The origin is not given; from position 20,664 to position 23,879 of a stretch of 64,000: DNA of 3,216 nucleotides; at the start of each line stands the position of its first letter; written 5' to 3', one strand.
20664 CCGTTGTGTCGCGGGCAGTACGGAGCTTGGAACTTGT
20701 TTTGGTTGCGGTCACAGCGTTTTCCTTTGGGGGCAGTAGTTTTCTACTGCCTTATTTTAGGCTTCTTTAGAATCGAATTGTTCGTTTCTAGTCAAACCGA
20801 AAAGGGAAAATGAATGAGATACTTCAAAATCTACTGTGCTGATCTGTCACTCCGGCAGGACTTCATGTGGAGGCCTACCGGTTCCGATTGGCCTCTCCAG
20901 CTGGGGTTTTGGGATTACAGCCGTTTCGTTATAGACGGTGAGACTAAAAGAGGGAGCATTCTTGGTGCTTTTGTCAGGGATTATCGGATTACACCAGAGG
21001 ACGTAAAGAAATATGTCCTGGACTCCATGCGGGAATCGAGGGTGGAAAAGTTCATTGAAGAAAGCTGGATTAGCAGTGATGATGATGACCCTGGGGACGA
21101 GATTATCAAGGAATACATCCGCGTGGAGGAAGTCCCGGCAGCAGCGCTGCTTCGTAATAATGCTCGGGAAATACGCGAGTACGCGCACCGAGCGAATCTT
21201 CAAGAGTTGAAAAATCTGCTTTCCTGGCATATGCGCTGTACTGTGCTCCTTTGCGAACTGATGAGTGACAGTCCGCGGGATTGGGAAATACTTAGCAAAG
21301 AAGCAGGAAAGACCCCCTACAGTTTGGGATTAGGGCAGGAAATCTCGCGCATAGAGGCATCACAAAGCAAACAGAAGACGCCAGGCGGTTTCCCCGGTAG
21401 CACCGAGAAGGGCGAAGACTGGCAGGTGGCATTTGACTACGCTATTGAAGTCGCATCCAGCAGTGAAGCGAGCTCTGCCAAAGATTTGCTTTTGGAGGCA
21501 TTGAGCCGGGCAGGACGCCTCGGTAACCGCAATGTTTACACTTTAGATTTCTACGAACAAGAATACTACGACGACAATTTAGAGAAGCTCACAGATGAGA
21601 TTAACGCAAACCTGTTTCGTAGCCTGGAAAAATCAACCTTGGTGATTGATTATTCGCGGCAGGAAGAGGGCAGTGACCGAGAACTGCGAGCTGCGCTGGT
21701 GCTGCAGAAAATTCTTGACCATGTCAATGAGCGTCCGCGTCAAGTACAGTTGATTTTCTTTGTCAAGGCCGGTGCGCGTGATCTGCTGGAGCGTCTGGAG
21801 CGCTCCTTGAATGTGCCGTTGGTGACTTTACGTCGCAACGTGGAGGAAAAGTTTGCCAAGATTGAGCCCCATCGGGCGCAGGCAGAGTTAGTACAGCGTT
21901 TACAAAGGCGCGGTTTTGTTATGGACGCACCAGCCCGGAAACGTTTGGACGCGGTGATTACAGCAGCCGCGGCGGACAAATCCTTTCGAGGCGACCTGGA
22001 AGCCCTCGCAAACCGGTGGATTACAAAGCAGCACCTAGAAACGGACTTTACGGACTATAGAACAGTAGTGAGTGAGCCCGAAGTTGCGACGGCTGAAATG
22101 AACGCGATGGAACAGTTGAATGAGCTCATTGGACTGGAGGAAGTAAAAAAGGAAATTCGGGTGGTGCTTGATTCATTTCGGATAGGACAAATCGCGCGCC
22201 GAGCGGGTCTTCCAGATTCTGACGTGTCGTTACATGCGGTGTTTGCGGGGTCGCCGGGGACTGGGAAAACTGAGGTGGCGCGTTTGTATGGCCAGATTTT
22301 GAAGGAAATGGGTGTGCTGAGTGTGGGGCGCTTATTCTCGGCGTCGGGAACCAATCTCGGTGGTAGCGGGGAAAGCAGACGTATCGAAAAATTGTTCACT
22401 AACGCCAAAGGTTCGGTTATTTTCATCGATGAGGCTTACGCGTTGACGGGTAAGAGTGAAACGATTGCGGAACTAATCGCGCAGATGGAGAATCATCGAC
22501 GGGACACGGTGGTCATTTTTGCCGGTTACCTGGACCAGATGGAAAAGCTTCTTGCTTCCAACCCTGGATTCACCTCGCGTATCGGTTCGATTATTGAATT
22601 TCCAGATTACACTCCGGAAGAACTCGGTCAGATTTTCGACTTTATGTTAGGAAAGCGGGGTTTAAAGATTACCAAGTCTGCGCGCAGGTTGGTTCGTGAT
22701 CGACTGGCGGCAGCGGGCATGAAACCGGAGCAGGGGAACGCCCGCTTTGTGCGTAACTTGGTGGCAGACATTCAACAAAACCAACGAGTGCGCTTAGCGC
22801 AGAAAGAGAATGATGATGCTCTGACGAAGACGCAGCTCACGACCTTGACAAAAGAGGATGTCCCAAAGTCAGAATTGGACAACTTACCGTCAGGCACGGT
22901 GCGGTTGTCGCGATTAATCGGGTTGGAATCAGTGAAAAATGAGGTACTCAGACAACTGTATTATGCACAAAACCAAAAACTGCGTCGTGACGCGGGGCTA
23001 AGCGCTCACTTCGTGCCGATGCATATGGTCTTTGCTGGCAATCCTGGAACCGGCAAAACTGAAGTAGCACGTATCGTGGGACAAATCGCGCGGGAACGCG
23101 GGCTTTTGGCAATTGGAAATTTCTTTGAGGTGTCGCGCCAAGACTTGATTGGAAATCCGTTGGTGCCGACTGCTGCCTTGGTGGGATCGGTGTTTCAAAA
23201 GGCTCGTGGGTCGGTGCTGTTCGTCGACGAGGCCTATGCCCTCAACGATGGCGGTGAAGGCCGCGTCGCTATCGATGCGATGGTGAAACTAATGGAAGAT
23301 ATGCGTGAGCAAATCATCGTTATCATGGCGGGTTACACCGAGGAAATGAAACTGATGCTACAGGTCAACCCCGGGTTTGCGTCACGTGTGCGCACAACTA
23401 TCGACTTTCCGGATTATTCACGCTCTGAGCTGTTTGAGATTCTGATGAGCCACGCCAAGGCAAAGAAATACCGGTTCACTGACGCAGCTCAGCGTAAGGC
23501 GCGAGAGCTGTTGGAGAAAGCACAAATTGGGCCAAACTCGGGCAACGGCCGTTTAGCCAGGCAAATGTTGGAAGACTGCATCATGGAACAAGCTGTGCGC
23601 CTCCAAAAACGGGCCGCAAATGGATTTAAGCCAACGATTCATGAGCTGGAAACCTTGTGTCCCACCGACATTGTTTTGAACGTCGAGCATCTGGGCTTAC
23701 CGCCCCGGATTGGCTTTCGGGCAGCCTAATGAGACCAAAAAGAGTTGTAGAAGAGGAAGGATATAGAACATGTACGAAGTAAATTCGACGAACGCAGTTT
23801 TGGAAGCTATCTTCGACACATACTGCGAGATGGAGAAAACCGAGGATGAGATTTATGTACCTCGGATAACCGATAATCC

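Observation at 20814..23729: Tandem CbbX/SpoVK-type AAA+ ATPase with a 430-aa unknown N-terminal domain as the lead gene of the RT operon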

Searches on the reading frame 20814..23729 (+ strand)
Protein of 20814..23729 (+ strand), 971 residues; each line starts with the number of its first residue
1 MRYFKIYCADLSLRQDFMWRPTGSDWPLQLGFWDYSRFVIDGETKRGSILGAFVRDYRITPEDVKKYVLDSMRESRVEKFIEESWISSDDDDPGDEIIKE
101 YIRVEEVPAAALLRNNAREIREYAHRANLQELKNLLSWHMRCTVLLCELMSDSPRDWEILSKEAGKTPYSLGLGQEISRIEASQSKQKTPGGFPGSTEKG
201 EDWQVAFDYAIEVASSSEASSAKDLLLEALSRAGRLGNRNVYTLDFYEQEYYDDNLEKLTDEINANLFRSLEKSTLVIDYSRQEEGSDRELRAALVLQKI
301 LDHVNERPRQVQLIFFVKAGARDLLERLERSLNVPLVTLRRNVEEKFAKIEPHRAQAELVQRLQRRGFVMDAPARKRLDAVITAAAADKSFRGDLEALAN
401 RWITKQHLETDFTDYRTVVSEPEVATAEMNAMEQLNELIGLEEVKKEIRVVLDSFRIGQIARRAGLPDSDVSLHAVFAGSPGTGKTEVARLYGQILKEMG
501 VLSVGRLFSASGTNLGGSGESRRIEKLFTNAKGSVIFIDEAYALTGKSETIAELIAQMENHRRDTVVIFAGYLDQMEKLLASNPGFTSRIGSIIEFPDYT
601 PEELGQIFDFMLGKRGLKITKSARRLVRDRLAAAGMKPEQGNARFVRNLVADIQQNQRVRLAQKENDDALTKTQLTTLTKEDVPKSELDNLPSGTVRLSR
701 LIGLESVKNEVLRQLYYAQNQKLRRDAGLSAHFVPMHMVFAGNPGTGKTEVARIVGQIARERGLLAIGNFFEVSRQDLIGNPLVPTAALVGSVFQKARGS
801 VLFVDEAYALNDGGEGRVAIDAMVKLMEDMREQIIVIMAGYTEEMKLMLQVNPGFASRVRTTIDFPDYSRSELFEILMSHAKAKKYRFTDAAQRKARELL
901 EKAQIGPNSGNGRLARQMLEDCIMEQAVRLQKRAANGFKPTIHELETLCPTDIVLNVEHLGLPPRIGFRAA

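Call 5: search_protein_families(library=pfam, proteins=[window:20814-23729:+], max_evalue=0.01)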
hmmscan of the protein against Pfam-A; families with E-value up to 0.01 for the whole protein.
window:20814-23729:+ (971 aa): 11 families
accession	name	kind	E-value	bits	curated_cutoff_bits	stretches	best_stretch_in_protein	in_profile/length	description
PF00004.35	AAA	-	4.4e-28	98.8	21.2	2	738-845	1-111/131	ATPase family associated with various cellular activities (AAA)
PF17866.7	AAA_lid_6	-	3.3e-27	94.8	24.3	2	622-683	2-60/60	AAA lid domain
PF05496.18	RuvB_N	-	4.4e-11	43.2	27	2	434-567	5-117/159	Holliday junction DNA helicase RuvB P-loop domain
PF13401.12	AAA_22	-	1.6e-07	32.2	27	0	484-572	17-123/130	AAA domain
PF07728.20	AAA_5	-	1.2e-06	29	22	0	737-807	1-75/139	AAA domain (dynein-related subfamily)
PF13604.12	AAA_30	-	4.1e-05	23.9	27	0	475-577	21-129/191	AAA domain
PF13245.12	AAA_19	-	0.00012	22.7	25.1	0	476-500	15-39/134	AAA domain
PF06414.18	Zeta_toxin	-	0.00027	20.9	22.3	0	735-761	16-43/199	Zeta toxin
PF13238.12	AAA_18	-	0.0014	19.5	29.4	0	477-520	3-44/128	AAA domain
PF01078.27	Mg_chelatase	-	0.0025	17.7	20.3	0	475-499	25-49/207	Magnesium chelatase, subunit ChlI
PF13191.12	AAA_16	-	0.0083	17.1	32.6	0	737-785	26-68/167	AAA ATPase domain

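Call 6: search_protein_families(library=padloc, proteins=[window:20814-23729:+], max_evalue=0.01)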
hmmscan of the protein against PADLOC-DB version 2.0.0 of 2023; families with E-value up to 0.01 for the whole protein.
window:20814-23729:+ (971 aa): 9 families
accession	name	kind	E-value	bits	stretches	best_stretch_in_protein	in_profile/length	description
PDLC03838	DolB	-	1.5e-13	48.8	1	690-760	132-191/375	-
PDLC04232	IetA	-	9.2e-13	46.3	2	633-839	12-222/330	-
PDLC02196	IetA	-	1.7e-10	38.9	2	699-884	89-271/374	-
PDLC00915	TRIP13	-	4.3e-09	34.2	1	443-490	32-81/302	TRIP13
PDLC04606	PDC-M37B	-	1.3e-07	29.2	1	653-783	100-226/390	-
PDLC02195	IetA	-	2.3e-07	28.5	1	377-543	44-206/395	-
PDLC00914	TRIP13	-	2.9e-05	21.7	0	737-838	73-193/302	TRIP13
PDLC04605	PDC-M37B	-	3.4e-05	21.1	0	679-782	256-355/518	-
PDLC04140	mad8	-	8.7e-05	20.2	0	474-551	29-86/314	mads_8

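Call 7: search_protein_families(library=ncbifam, proteins=[window:20814-23729:+], max_evalue=0.01)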
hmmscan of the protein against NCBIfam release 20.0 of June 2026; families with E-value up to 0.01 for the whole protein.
window:20814-23729:+ (971 aa): 26 families (the best 25 are shown)
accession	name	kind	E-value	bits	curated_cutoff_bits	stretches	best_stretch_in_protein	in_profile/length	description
TIGR02881.1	spore_V_K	equivalog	2e-124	413.8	422.95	2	697-934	4-246/261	stage V sporulation protein K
TIGR02880.1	cbbX_cfxQ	equivalog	6.4e-103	343.9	459.25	2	430-687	15-282/284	CbbX protein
TIGR03922.1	T7SS_EccA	equivalog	9.2e-97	324.9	466.65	2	423-685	263-550/557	type VII secretion AAA-ATPase EccA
TIGR00635.1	ruvB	equivalog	8.5e-12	44.7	299.05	2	434-567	2-114/305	Holliday junction branch migration DNA helicase RuvB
NF000868.0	PRK00080.1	equivalog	1.5e-11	43.8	282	2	432-567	21-135/330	Holliday junction branch migration DNA helicase RuvB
NF042959.1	IteA_antiphage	equivalog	9.3e-09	34.9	510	1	688-889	81-279/367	anti-phage ATPase IteA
TIGR01128.2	holA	equivalog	3.9e-08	33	80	1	533-627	60-154/316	DNA polymerase III subunit delta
TIGR01241.2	FtsH_fam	equivalog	7.2e-07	28.3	600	0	432-544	158-266/598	ATP-dependent zinc metalloprotease FtsH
NF003069.1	PRK03992.1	subfamily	3.9e-06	26.3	500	1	653-810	90-236/379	proteasome-activating nucleotidase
NF011523.0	PRK14962.1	equivalog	5.6e-06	25.4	576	0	736-756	37-57/474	DNA polymerase III subunits gamma and tau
TIGR02928.1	TIGR02928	subfamily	8.5e-06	24.9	181.3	0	822-882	152-214/366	orc1/cdc6 family replication initiation protein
TIGR01242.2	TIGR01242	subfamily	9.2e-06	24.9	500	0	722-810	138-219/362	proteasome-activating nucleotidase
NF003229.0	PRK04195.1-5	equivalog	9.8e-06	24.5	280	1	738-845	47-149/413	replication factor C large subunit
TIGR02397.1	dnaX_nterm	equivalog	5.7e-05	22.5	250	0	738-756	39-57/355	DNA polymerase III subunit gamma/tau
NF009881.0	PRK13341.1-2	equivalog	5.8e-05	21.1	651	0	738-879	55-179/736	AAA family ATPase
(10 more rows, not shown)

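Call 12: find_homologous_proteins(query=window:20814-23726:+)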
Query window:20814-23726:+ (971 aa): 497 proteins with E <= 0.001 among 8000 candidates; the best 120 are listed.
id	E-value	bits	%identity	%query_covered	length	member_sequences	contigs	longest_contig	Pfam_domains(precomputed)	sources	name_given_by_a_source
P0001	0.0e+0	2106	98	100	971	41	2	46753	PF13604.13,PF17866.9,PF00004.36,PF13401.13,PF05496.19,PF07728.21,PF27394.1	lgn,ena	-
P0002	0.0e+0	1529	73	100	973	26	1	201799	PF17866.9,PF00004.36,PF13401.13,PF05496.19,PF07728.21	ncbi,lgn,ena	-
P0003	1.3e-228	779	46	91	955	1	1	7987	PF13245.13,PF17866.9,PF00004.36,PF13401.13,PF05496.19,PF07728.21,PF27394.1,PF20720.4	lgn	-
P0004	2.0e-207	709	43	100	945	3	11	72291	PF13604.13,PF17866.9,PF00004.36,PF13401.13,PF05496.19,PF07728.21,PF13191.13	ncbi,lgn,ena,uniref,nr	ncbi:AAA family ATPase [uncultured Varibaculum sp.]|uniref:AAA family ATPase n=1 Tax=uncultured Vari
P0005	2.5e-205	702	42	100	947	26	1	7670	PF13604.13,PF17866.9,PF00004.36,PF13401.13,PF05496.19,PF07728.21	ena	-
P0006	8.5e-151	522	40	83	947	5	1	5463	PF17866.9,PF00004.36,PF13401.13,PF05496.19,PF07728.21,PF20720.4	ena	-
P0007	1.1e-150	522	39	78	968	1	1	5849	PF17866.9,PF00004.36,PF13401.13,PF07728.21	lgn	-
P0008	1.0e-149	518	38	87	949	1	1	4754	PF13604.13,PF17866.9,PF00004.36,PF13401.13,PF05496.19,PF07728.21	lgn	-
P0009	4.7e-149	516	38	86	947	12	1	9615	PF17866.9,PF00004.36,PF13401.13,PF05496.19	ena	-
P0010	7.8e-149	516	39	78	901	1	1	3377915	PF17866.9,PF00004.36,PF13401.13,PF07728.21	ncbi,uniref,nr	ncbi:AAA family ATPase [Arabiibacter massiliensis]|uniref:AAA family ATPase n=1 Tax=Arabiibacter mas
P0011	1.4e-146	508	38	83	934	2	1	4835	PF17866.9,PF00004.36,PF13401.13,PF05496.19,PF06309.18,PF07728.21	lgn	-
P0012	1.3e-145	505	38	53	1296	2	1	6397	PF13604.13,PF00493.30,PF00004.36,PF13401.13,PF13238.13,PF07728.21,PF13191.13,PF24883.3,PF13521.13,PF09848.16,PF03266.22,PF01443.25,PF13245.13,PF05496.19,PF06309.18,PF01583.27,PF01695.24,PF00158.33,PF12775.14,PF17866.9,PF02367.24,PF00910.29,PF01078.28,PF20720.4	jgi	-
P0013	1.9e-145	504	37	54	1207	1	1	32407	PF13604.13,PF00004.36,PF13401.13,PF13238.13,PF07728.21,PF13191.13,PF06414.19,PF07724.21,PF24883.3,PF13521.13,PF09848.16,PF27394.1,PF01057.24,PF03266.22,PF01443.25,PF13245.13,PF08433.17,PF05496.19,PF06309.18,PF01583.27,PF00158.33,PF00005.34,PF07726.18,PF12775.14,PF17866.9,PF02367.24,PF00910.29,PF0562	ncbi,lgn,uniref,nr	ncbi:AAA family ATPase [Sutcliffiella rhizosphaerae]|uniref:Holliday junction ATP-dependent DNA heli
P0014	2.4e-145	504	38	83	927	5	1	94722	PF17866.9,PF00004.36,PF13401.13,PF05496.19,PF07728.21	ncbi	-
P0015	6.4e-142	493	37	84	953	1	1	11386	PF17866.9,PF00004.36,PF13401.13,PF05496.19,PF07728.21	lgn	-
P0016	6.2e-140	486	37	79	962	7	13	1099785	PF13245.13,PF17866.9,PF00004.36,PF13401.13,PF05496.19,PF07728.21,PF20720.4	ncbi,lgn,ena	-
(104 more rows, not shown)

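Call 13: find_encoding_contigs(protein=P0002, flank=10000, max_places=3)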
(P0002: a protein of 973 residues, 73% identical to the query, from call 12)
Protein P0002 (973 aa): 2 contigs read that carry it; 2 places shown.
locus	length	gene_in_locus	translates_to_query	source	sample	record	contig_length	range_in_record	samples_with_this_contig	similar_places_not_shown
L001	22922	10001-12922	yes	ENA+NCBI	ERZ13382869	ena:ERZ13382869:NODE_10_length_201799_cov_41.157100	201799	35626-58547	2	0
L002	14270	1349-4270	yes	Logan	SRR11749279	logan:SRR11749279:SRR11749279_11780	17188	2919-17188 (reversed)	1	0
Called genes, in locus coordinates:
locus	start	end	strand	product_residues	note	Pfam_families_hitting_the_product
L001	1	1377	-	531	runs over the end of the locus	PF00069:Pkinase, PF07714:PK_Tyr_Ser-Thr, PF03109:ABC1 (weak), PF01636:APH (weak)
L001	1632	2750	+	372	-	PF00005:ABC_tran, PF08402:TOBE_2 (faint), PF17912:OB_MalK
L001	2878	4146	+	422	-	PF13224:DUF4032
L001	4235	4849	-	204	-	PF21176:RecR_HhH, PF02132:RecR_ZnF, PF01751:Toprim, PF13662:Toprim_4, PF21175:RecR_C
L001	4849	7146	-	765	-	PF05496:RuvB_N (weak), PF13177:DNA_pol3_delta2, PF13401:AAA_22 (weak), PF00004:AAA, PF22608:DNAX_ATPase_lid, PF12169:DNA_pol3_gamma3 (weak)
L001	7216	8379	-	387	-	PF00814:TsaD, PF22521:HypF_C_2 (weak)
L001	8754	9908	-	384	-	-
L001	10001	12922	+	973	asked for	PF13401:AAA_22 (faint), PF07728:AAA_5 (faint), PF05496:RuvB_N (faint), PF00004:AAA, PF17866:AAA_lid_6, PF00004:AAA, PF17866:AAA_lid_6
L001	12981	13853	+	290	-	-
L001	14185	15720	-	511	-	PF00561:Abhydrolase_1, PF08386:Abhydrolase_4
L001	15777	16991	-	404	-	PF13177:DNA_pol3_delta2, PF00004:AAA (weak), PF07728:AAA_5 (faint)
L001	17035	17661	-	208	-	PF02223:Thymidylate_kin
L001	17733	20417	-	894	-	PF01751:Toprim, PF01131:Topoisom_bac, PF13368:Toprim_C_rpt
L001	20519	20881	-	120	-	-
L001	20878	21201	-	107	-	-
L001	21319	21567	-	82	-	PF14029:DUF4244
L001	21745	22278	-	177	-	PF00482:T2SSF (weak)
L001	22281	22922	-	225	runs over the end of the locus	PF00482:T2SSF (faint)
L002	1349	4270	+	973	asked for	PF13401:AAA_22 (faint), PF07728:AAA_5 (faint), PF05496:RuvB_N (faint), PF00004:AAA, PF17866:AAA_lid_6, PF00004:AAA, PF17866:AAA_lid_6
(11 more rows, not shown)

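Call 14: find_encoding_contigs(protein=P0004, flank=10000, max_places=4)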
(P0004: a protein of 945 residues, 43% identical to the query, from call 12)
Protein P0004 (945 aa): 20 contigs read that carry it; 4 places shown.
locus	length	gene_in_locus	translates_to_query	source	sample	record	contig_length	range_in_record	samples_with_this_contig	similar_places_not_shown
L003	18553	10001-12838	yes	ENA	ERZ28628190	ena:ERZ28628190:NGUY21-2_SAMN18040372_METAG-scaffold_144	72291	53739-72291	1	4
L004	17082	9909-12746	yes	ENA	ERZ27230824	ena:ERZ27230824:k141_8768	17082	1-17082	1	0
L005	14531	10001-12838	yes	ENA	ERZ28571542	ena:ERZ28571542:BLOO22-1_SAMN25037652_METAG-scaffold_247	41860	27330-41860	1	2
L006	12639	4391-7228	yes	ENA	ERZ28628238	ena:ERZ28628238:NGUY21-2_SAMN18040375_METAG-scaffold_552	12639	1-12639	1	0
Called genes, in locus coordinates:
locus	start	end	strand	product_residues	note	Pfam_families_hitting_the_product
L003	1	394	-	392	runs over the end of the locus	-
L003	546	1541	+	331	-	PF00490:ALAD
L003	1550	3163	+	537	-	PF13482:RNase_H_2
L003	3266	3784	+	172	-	PF09685:MamF_MmsF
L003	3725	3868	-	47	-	-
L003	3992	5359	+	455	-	PF02687:FtsX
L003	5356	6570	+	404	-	PF02687:FtsX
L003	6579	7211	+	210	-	PF00005:ABC_tran, PF02463:SMC_N (faint), PF01926:MMR_HSR1 (faint), PF13304:AAA_21 (faint)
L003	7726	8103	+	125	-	-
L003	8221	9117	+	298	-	PF00294:PfkB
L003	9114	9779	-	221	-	PF00485:PRK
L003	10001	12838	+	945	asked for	PF13191:AAA_16 (faint), PF13604:AAA_30 (faint), PF13401:AAA_22 (faint), PF05496:RuvB_N (faint), PF00004:AAA, PF17866:AAA_lid_6, PF00004:AAA, PF17866:AAA_lid_6, +1 more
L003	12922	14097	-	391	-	PF25583:WCX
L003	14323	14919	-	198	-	PF00091:Tubulin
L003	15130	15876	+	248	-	PF00149:Metallophos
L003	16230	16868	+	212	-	-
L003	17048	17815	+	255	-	PF03848:TehB (weak), PF13489:Methyltransf_23, PF13847:Methyltransf_31, PF08241:Methyltransf_11, PF08242:Methyltransf_12, PF13649:Methyltransf_25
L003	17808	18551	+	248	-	?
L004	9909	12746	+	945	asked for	PF13191:AAA_16 (faint), PF13604:AAA_30 (faint), PF13401:AAA_22 (faint), PF05496:RuvB_N (faint), PF00004:AAA, PF17866:AAA_lid_6, PF00004:AAA, PF17866:AAA_lid_6, +1 more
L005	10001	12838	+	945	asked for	PF13191:AAA_16 (faint), PF13604:AAA_30 (faint), PF13401:AAA_22 (faint), PF05496:RuvB_N (faint), PF00004:AAA, PF17866:AAA_lid_6, PF00004:AAA, PF17866:AAA_lid_6, +1 more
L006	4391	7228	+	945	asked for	PF13191:AAA_16 (faint), PF13604:AAA_30 (faint), PF13401:AAA_22 (faint), PF05496:RuvB_N (faint), PF00004:AAA, PF17866:AAA_lid_6, PF00004:AAA, PF17866:AAA_lid_6, +1 more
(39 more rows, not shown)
